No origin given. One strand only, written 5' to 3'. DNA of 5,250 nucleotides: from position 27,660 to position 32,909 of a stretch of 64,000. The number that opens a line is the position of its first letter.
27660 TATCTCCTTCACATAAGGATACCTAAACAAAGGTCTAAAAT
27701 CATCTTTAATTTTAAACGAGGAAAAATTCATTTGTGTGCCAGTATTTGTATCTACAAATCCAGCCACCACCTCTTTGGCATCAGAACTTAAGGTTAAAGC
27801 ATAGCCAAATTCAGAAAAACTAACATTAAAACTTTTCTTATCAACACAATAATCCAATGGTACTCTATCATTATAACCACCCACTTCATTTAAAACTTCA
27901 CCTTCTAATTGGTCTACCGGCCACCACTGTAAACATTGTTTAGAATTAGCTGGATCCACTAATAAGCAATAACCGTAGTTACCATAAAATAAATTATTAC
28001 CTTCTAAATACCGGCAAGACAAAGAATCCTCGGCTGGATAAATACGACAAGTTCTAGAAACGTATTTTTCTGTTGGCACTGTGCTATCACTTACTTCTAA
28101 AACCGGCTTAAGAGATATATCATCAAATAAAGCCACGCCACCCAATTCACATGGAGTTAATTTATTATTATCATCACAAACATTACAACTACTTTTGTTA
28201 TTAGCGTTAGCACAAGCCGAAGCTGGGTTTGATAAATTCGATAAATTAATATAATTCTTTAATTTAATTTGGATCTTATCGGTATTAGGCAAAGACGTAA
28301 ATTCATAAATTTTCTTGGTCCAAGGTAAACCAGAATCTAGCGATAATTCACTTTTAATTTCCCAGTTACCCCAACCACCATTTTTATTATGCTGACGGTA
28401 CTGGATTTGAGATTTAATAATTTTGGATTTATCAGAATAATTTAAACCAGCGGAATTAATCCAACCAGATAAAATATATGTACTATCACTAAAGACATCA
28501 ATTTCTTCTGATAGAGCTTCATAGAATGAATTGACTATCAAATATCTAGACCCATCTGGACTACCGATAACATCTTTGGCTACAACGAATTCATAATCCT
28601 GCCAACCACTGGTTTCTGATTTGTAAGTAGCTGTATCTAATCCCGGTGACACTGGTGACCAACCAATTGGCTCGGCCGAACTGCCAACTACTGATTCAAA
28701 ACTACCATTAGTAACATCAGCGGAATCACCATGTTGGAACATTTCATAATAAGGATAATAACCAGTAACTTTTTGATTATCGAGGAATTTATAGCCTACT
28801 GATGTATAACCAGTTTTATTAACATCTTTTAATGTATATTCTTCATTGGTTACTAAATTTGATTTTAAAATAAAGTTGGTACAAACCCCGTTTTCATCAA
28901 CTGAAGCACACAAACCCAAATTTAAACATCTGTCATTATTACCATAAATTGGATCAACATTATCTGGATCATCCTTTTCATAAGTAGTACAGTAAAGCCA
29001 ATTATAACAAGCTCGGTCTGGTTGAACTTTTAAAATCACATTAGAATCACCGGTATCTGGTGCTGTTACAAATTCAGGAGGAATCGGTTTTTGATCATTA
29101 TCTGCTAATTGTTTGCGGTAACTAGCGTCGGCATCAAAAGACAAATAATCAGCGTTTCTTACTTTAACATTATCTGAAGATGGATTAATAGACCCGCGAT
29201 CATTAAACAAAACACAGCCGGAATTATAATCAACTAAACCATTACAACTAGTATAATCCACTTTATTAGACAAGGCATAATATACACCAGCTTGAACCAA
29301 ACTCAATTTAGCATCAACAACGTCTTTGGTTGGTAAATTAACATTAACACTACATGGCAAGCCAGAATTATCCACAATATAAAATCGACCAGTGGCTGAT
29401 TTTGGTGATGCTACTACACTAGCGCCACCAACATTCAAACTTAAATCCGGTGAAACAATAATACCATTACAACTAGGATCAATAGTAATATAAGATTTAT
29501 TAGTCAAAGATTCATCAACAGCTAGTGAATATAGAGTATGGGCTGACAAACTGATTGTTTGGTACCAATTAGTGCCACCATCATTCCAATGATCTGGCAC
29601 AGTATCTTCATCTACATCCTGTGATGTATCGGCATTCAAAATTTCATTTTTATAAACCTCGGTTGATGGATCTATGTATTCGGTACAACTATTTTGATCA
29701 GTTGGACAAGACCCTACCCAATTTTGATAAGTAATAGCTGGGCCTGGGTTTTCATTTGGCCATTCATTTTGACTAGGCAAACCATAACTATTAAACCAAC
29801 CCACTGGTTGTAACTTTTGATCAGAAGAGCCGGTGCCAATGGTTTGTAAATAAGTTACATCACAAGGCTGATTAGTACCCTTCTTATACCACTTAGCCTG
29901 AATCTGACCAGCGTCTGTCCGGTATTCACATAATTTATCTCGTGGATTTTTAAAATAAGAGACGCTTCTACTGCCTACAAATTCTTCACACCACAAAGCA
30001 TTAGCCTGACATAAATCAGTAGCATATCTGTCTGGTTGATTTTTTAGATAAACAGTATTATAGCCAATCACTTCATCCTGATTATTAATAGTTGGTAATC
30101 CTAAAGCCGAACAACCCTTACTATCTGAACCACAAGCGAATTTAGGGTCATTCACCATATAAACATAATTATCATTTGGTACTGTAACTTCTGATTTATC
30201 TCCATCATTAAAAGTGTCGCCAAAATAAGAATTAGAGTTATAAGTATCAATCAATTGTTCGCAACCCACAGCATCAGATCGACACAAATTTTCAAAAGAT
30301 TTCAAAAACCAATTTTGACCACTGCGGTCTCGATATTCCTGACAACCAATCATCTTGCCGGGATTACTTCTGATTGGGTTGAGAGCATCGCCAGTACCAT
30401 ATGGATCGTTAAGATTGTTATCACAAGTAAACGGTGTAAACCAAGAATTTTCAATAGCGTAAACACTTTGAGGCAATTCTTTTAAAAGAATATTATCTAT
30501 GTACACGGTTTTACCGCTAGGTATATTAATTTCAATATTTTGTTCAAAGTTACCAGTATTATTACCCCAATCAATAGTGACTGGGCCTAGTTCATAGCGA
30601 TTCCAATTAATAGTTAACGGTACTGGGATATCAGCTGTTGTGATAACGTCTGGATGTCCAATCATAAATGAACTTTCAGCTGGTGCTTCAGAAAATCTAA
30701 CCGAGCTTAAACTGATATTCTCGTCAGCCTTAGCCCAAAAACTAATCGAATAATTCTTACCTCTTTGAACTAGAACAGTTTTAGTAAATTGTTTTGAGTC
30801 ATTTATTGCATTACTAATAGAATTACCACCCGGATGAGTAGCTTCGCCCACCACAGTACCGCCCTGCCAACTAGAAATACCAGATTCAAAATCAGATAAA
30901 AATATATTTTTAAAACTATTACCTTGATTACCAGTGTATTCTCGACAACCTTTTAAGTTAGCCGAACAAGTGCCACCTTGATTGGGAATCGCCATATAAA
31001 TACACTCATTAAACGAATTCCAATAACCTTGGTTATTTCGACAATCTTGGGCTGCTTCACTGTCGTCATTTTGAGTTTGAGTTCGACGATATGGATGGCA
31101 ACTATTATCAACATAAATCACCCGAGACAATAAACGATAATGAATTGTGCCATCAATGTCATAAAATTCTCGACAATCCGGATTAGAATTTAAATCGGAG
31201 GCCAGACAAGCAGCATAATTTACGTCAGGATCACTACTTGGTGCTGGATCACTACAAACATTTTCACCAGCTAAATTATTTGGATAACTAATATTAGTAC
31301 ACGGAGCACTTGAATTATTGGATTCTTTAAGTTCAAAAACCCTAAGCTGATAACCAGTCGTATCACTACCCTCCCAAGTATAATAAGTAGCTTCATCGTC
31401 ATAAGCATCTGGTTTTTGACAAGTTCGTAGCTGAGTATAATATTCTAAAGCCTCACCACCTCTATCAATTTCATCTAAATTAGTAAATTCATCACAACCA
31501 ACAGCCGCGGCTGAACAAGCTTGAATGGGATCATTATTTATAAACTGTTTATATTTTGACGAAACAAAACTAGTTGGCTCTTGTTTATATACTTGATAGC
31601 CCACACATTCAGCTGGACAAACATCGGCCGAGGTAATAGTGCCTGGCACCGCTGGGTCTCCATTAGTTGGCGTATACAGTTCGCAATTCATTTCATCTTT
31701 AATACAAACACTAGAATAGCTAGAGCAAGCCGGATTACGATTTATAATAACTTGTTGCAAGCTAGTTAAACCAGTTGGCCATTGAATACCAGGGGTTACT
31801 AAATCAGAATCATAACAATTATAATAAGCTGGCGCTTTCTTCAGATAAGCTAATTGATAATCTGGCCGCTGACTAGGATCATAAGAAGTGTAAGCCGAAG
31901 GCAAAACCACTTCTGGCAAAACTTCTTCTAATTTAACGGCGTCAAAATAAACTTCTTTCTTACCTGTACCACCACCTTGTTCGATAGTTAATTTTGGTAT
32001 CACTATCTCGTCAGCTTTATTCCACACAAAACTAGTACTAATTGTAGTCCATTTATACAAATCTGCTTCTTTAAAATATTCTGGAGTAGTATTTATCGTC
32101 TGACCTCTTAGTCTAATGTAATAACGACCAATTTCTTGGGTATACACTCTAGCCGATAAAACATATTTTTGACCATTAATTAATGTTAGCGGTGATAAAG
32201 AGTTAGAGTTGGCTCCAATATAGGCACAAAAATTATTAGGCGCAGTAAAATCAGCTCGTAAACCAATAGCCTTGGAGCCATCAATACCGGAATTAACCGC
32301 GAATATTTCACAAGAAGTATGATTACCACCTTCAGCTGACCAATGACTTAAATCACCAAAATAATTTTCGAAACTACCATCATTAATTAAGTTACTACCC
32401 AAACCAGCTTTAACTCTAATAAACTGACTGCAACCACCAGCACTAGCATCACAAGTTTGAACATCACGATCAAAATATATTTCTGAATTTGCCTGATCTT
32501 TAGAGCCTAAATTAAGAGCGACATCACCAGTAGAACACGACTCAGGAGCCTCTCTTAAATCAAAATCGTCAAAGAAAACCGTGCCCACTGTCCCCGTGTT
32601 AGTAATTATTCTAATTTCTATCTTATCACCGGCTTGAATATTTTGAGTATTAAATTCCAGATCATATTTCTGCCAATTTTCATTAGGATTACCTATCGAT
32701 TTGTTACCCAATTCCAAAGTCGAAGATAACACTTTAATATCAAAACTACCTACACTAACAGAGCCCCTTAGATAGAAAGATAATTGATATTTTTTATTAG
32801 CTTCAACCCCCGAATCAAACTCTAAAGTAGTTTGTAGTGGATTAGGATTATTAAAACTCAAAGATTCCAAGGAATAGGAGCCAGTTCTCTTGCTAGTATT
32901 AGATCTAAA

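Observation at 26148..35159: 3003-aa Cys/Asn/Ser/Thr-rich giant protein with repeated CBM4/9-like modules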

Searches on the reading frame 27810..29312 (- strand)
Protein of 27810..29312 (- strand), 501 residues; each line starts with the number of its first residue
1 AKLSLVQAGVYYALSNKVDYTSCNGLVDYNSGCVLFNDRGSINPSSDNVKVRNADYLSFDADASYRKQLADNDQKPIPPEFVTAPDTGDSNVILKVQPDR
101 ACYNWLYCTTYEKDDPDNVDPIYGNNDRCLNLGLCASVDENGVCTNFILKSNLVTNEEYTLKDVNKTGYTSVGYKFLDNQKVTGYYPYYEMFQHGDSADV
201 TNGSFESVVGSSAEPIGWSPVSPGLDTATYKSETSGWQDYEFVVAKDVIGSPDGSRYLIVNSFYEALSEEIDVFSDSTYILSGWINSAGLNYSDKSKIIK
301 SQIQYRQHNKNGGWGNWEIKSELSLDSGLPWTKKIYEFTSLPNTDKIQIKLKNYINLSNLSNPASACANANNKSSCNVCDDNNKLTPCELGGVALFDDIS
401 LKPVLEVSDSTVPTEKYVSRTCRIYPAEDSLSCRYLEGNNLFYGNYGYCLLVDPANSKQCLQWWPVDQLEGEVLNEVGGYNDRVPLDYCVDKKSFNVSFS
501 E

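Call 44: find_related_loci(query=A3, collection=genome_contigs, flank=10000)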
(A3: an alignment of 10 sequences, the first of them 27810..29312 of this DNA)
Query A3 (501 aa) in genome_contigs; peptide patterns used: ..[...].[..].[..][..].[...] (x = any residue, [..] = any of these).
199 stretches matched a pattern; 187 encode a relative of the query (tblastn E <= 1e-3); the best 80 are kept; 80 distinct loci.
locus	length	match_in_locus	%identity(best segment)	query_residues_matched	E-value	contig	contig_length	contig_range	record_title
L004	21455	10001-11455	66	3-501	0e+0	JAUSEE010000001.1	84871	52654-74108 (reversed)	MAG: Candidatus Buchananbacteria bacterium isolate E14_maxbin.167 E14_k141_232059, whole genome shotgun sequence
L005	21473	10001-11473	66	3-501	0e+0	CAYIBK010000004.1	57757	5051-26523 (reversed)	MAG TPA_asm: uncultured Gammaproteobacteria bacterium isolate ERP119705_co19_912 genome assembly, contig: NODE_279_lengt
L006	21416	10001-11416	39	2-490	5e-109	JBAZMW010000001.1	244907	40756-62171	MAG: Patescibacteria group bacterium isolate SO_2017_LW4_52 scaffold_140_c1_LW137-91_2017, whole genome shotgun sequence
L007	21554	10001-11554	37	3-500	2e-104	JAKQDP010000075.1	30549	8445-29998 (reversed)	MAG: bacterium isolate USDE_maxbin.058 k141_119366, whole genome shotgun sequence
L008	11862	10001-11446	39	5-498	2e-104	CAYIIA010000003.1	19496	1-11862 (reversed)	MAG TPA_asm: uncultured Gammaproteobacteria bacterium isolate ERP119705_co20_556 genome assembly, contig: NODE_2773_leng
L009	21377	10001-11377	38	2-492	7e-104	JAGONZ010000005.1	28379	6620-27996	MAG: Candidatus Buchananbacteria bacterium isolate Gw_Eff_bin_20 Gw_Eff_3157_length_28379_cov_4.454340, whole genome sho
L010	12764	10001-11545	36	3-497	1e-103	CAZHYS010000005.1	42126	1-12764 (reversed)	MAG TPA_asm: uncultured Gammaproteobacteria bacterium isolate SRP263991_co7_334 genome assembly, contig: NODE_994_length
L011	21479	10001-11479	38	3-490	3e-100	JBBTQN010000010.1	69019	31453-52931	MAG: Patescibacteria group bacterium isolate H43-bin053_1 H43_bin053_1_000000000010, whole genome shotgun sequence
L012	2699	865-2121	40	3-493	3e-102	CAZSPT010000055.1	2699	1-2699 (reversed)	MAG TPA_asm: uncultured Gammaproteobacteria bacterium isolate SRP141376_co1_367 genome assembly, contig: NODE_56207_leng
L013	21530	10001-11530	35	2-501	1e-91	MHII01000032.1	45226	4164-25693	MAG: Candidatus Buchananbacteria bacterium RIFCSPHIGHO2_02_FULL_39_17 rifcsphigho2_02_scaffold_836, whole genome shotgun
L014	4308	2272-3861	35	4-500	5e-91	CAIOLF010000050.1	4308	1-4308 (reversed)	MAG: Candidatus Buchananbacteria bacterium isolate AlinenSediments_bin-3511 genome assembly, contig: bin-3511:50/72, who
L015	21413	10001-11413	36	5-490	2e-88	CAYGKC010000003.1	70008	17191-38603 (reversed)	MAG TPA_asm: uncultured Gammaproteobacteria bacterium isolate ERP113451_co4_284 genome assembly, contig: NODE_73_length_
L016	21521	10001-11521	35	2-493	2e-85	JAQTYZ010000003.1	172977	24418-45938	MAG: Patescibacteria group bacterium isolate STC_49 NODE_190_length_172977_cov_4.555349_Sandtown_C, whole genome shotgun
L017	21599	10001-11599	34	5-500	1e-84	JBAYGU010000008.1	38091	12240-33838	MAG: Candidatus Buchananbacteria bacterium isolate SO_2016_GW1_132 scaffold01986_OW334_2016, whole genome shotgun sequen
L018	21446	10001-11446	34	8-501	1e-83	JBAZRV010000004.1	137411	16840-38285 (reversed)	MAG: Patescibacteria group bacterium isolate SO_2017_GW1_156 NODE_904_length_137411_cov_3.265668_OW334_2017, whole genom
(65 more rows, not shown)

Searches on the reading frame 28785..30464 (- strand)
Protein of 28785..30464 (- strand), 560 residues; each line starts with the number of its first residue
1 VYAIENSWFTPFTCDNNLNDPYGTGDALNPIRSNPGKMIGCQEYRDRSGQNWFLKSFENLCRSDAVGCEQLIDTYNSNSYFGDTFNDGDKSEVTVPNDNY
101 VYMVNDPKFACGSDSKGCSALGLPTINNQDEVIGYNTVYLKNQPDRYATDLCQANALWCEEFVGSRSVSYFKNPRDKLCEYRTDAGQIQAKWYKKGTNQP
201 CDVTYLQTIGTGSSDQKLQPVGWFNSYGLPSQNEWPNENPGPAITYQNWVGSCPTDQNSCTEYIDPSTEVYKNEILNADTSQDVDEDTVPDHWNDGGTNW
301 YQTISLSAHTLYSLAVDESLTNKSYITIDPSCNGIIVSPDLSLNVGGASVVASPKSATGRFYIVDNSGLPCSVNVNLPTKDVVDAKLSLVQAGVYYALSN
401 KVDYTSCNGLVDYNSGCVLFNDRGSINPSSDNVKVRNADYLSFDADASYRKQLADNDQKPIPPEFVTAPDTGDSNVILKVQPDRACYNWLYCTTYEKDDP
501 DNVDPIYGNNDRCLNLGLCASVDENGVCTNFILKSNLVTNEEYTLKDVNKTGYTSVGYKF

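Call 64: search_solved_structures(query=A8, max_evalue=10, show_alignments=1)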
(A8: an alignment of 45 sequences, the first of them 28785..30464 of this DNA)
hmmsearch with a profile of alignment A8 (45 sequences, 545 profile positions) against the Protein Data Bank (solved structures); distinct sequences matched with E-value up to 10: 0.

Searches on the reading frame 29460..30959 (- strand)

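Call 24: search_protein_families(library=pfam, proteins=[window:29460-30959:-], max_evalue=5)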
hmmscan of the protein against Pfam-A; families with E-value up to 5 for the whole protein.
window:29460-30959:- (500 aa): 1 family
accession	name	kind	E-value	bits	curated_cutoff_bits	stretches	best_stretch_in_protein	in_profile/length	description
PF02018.23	CBM_4_9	-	8.3e-05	23.4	25.9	1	20-81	5-76/136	Carbohydrate binding domain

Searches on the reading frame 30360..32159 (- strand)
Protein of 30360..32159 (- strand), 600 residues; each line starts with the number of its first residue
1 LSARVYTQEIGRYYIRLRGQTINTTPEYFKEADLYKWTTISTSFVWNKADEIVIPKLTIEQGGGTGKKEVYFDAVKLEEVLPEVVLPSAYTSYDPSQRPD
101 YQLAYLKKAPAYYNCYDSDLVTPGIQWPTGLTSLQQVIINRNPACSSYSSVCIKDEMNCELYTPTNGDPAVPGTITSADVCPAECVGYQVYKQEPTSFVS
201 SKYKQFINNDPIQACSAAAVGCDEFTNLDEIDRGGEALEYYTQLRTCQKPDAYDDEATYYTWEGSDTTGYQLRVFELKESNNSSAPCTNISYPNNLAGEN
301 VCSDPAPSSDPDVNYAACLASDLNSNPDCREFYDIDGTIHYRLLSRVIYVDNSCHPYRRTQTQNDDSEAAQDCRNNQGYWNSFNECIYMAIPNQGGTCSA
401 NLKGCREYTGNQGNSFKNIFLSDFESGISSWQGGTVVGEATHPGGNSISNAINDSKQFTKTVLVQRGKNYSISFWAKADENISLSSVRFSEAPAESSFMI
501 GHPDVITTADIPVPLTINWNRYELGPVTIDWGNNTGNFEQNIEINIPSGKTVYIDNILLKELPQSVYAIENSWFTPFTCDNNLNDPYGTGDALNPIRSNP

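Call 24: search_protein_families(library=pfam, proteins=[window:30360-32159:-], max_evalue=5)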
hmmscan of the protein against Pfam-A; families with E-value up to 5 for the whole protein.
window:30360-32159:- (600 aa): 2 families
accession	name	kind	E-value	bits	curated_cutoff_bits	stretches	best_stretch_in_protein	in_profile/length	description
PF02018.23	CBM_4_9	-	8.5e-05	23.4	25.9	1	420-481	5-76/136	Carbohydrate binding domain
PF22354.1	Eas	-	0.085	13.5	27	1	395-416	45-66/74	Hydrophobin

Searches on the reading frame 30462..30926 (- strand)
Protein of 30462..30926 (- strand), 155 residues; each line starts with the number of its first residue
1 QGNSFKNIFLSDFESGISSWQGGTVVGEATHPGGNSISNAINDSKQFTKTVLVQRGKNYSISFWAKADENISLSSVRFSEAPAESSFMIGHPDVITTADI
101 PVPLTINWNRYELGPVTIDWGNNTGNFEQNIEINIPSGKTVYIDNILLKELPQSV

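Call 100: search_solved_structures(query=A10, max_evalue=1, show_alignments=1)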
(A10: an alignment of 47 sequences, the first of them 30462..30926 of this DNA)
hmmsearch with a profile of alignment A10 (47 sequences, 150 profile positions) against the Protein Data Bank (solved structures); distinct sequences matched with E-value up to 1: 23.
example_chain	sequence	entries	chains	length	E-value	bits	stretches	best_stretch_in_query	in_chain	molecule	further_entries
1gui_A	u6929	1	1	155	2.8e-08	37.4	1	49-142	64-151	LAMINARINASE 16A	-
4xup_A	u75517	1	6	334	4.2e-07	33.6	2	6-110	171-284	Endo-1,4-beta-xylanase C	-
3jxs_A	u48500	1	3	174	8.3e-06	29.3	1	46-144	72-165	Xylanase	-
1k42_A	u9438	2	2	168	6.2e-05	26.5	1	46-140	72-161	Xylanase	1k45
2zey_A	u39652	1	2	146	0.00031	24.2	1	5-146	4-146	S-layer associated multidomain endoglucanase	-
2zew_A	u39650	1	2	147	0.00032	24.2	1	5-146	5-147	S-layer associated multidomain endoglucanase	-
2zez_A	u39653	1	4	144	0.00035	24.1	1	8-146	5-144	S-layer associated multidomain endoglucanase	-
2zex_A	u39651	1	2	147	0.00036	24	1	5-146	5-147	S-layer associated multidomain endoglucanase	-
3oea_A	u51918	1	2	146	0.00039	23.9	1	6-146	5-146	S-layer associated multidomain endoglucanase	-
3oeb_A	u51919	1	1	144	0.00045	23.7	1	6-146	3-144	S-layer associated multidomain endoglucanase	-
4q8k_A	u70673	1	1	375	0.00046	23.7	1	8-73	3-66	Alginase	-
4d0q_A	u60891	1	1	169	0.00056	23.4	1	15-149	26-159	HYALURONATE LYASE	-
2y6j_A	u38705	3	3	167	0.003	21.1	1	45-141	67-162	XYLANASE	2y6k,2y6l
4bj0_A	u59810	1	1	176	0.003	21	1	45-142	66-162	XYLANASE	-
2y64_A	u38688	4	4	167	0.0032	20.9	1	45-141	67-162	XYLANASE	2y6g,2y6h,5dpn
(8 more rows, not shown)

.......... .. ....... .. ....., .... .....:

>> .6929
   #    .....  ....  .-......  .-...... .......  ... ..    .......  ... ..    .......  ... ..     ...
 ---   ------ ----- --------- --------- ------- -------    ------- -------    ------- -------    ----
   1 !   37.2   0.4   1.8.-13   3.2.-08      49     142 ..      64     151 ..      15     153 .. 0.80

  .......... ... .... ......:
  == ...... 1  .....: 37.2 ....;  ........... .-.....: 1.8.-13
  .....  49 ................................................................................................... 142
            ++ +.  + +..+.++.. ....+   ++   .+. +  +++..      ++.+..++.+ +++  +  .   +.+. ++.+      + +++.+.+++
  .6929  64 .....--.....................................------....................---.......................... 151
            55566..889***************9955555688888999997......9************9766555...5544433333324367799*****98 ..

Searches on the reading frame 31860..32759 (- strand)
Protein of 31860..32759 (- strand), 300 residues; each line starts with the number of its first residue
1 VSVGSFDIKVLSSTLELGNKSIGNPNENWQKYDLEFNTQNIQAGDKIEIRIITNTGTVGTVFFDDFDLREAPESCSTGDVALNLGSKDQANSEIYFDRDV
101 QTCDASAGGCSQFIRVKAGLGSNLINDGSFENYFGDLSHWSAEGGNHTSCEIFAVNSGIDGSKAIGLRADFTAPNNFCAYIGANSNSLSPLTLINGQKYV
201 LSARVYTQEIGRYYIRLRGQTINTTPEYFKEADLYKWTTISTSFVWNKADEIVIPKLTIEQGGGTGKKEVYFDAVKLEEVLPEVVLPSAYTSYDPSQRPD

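Call 24: search_protein_families(library=pfam, proteins=[window:31860-32759:-], max_evalue=5)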
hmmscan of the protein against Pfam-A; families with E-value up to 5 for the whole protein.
window:31860-32759:- (300 aa): 2 families
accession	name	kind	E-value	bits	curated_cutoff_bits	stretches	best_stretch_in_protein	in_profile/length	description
PF22825.2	HpiC1-like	-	0.00016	22.2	27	2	19-68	121-173/174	HpiC1 cyclase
PF02018.23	CBM_4_9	-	0.0025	18.6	25.9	1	122-253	1-125/136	Carbohydrate binding domain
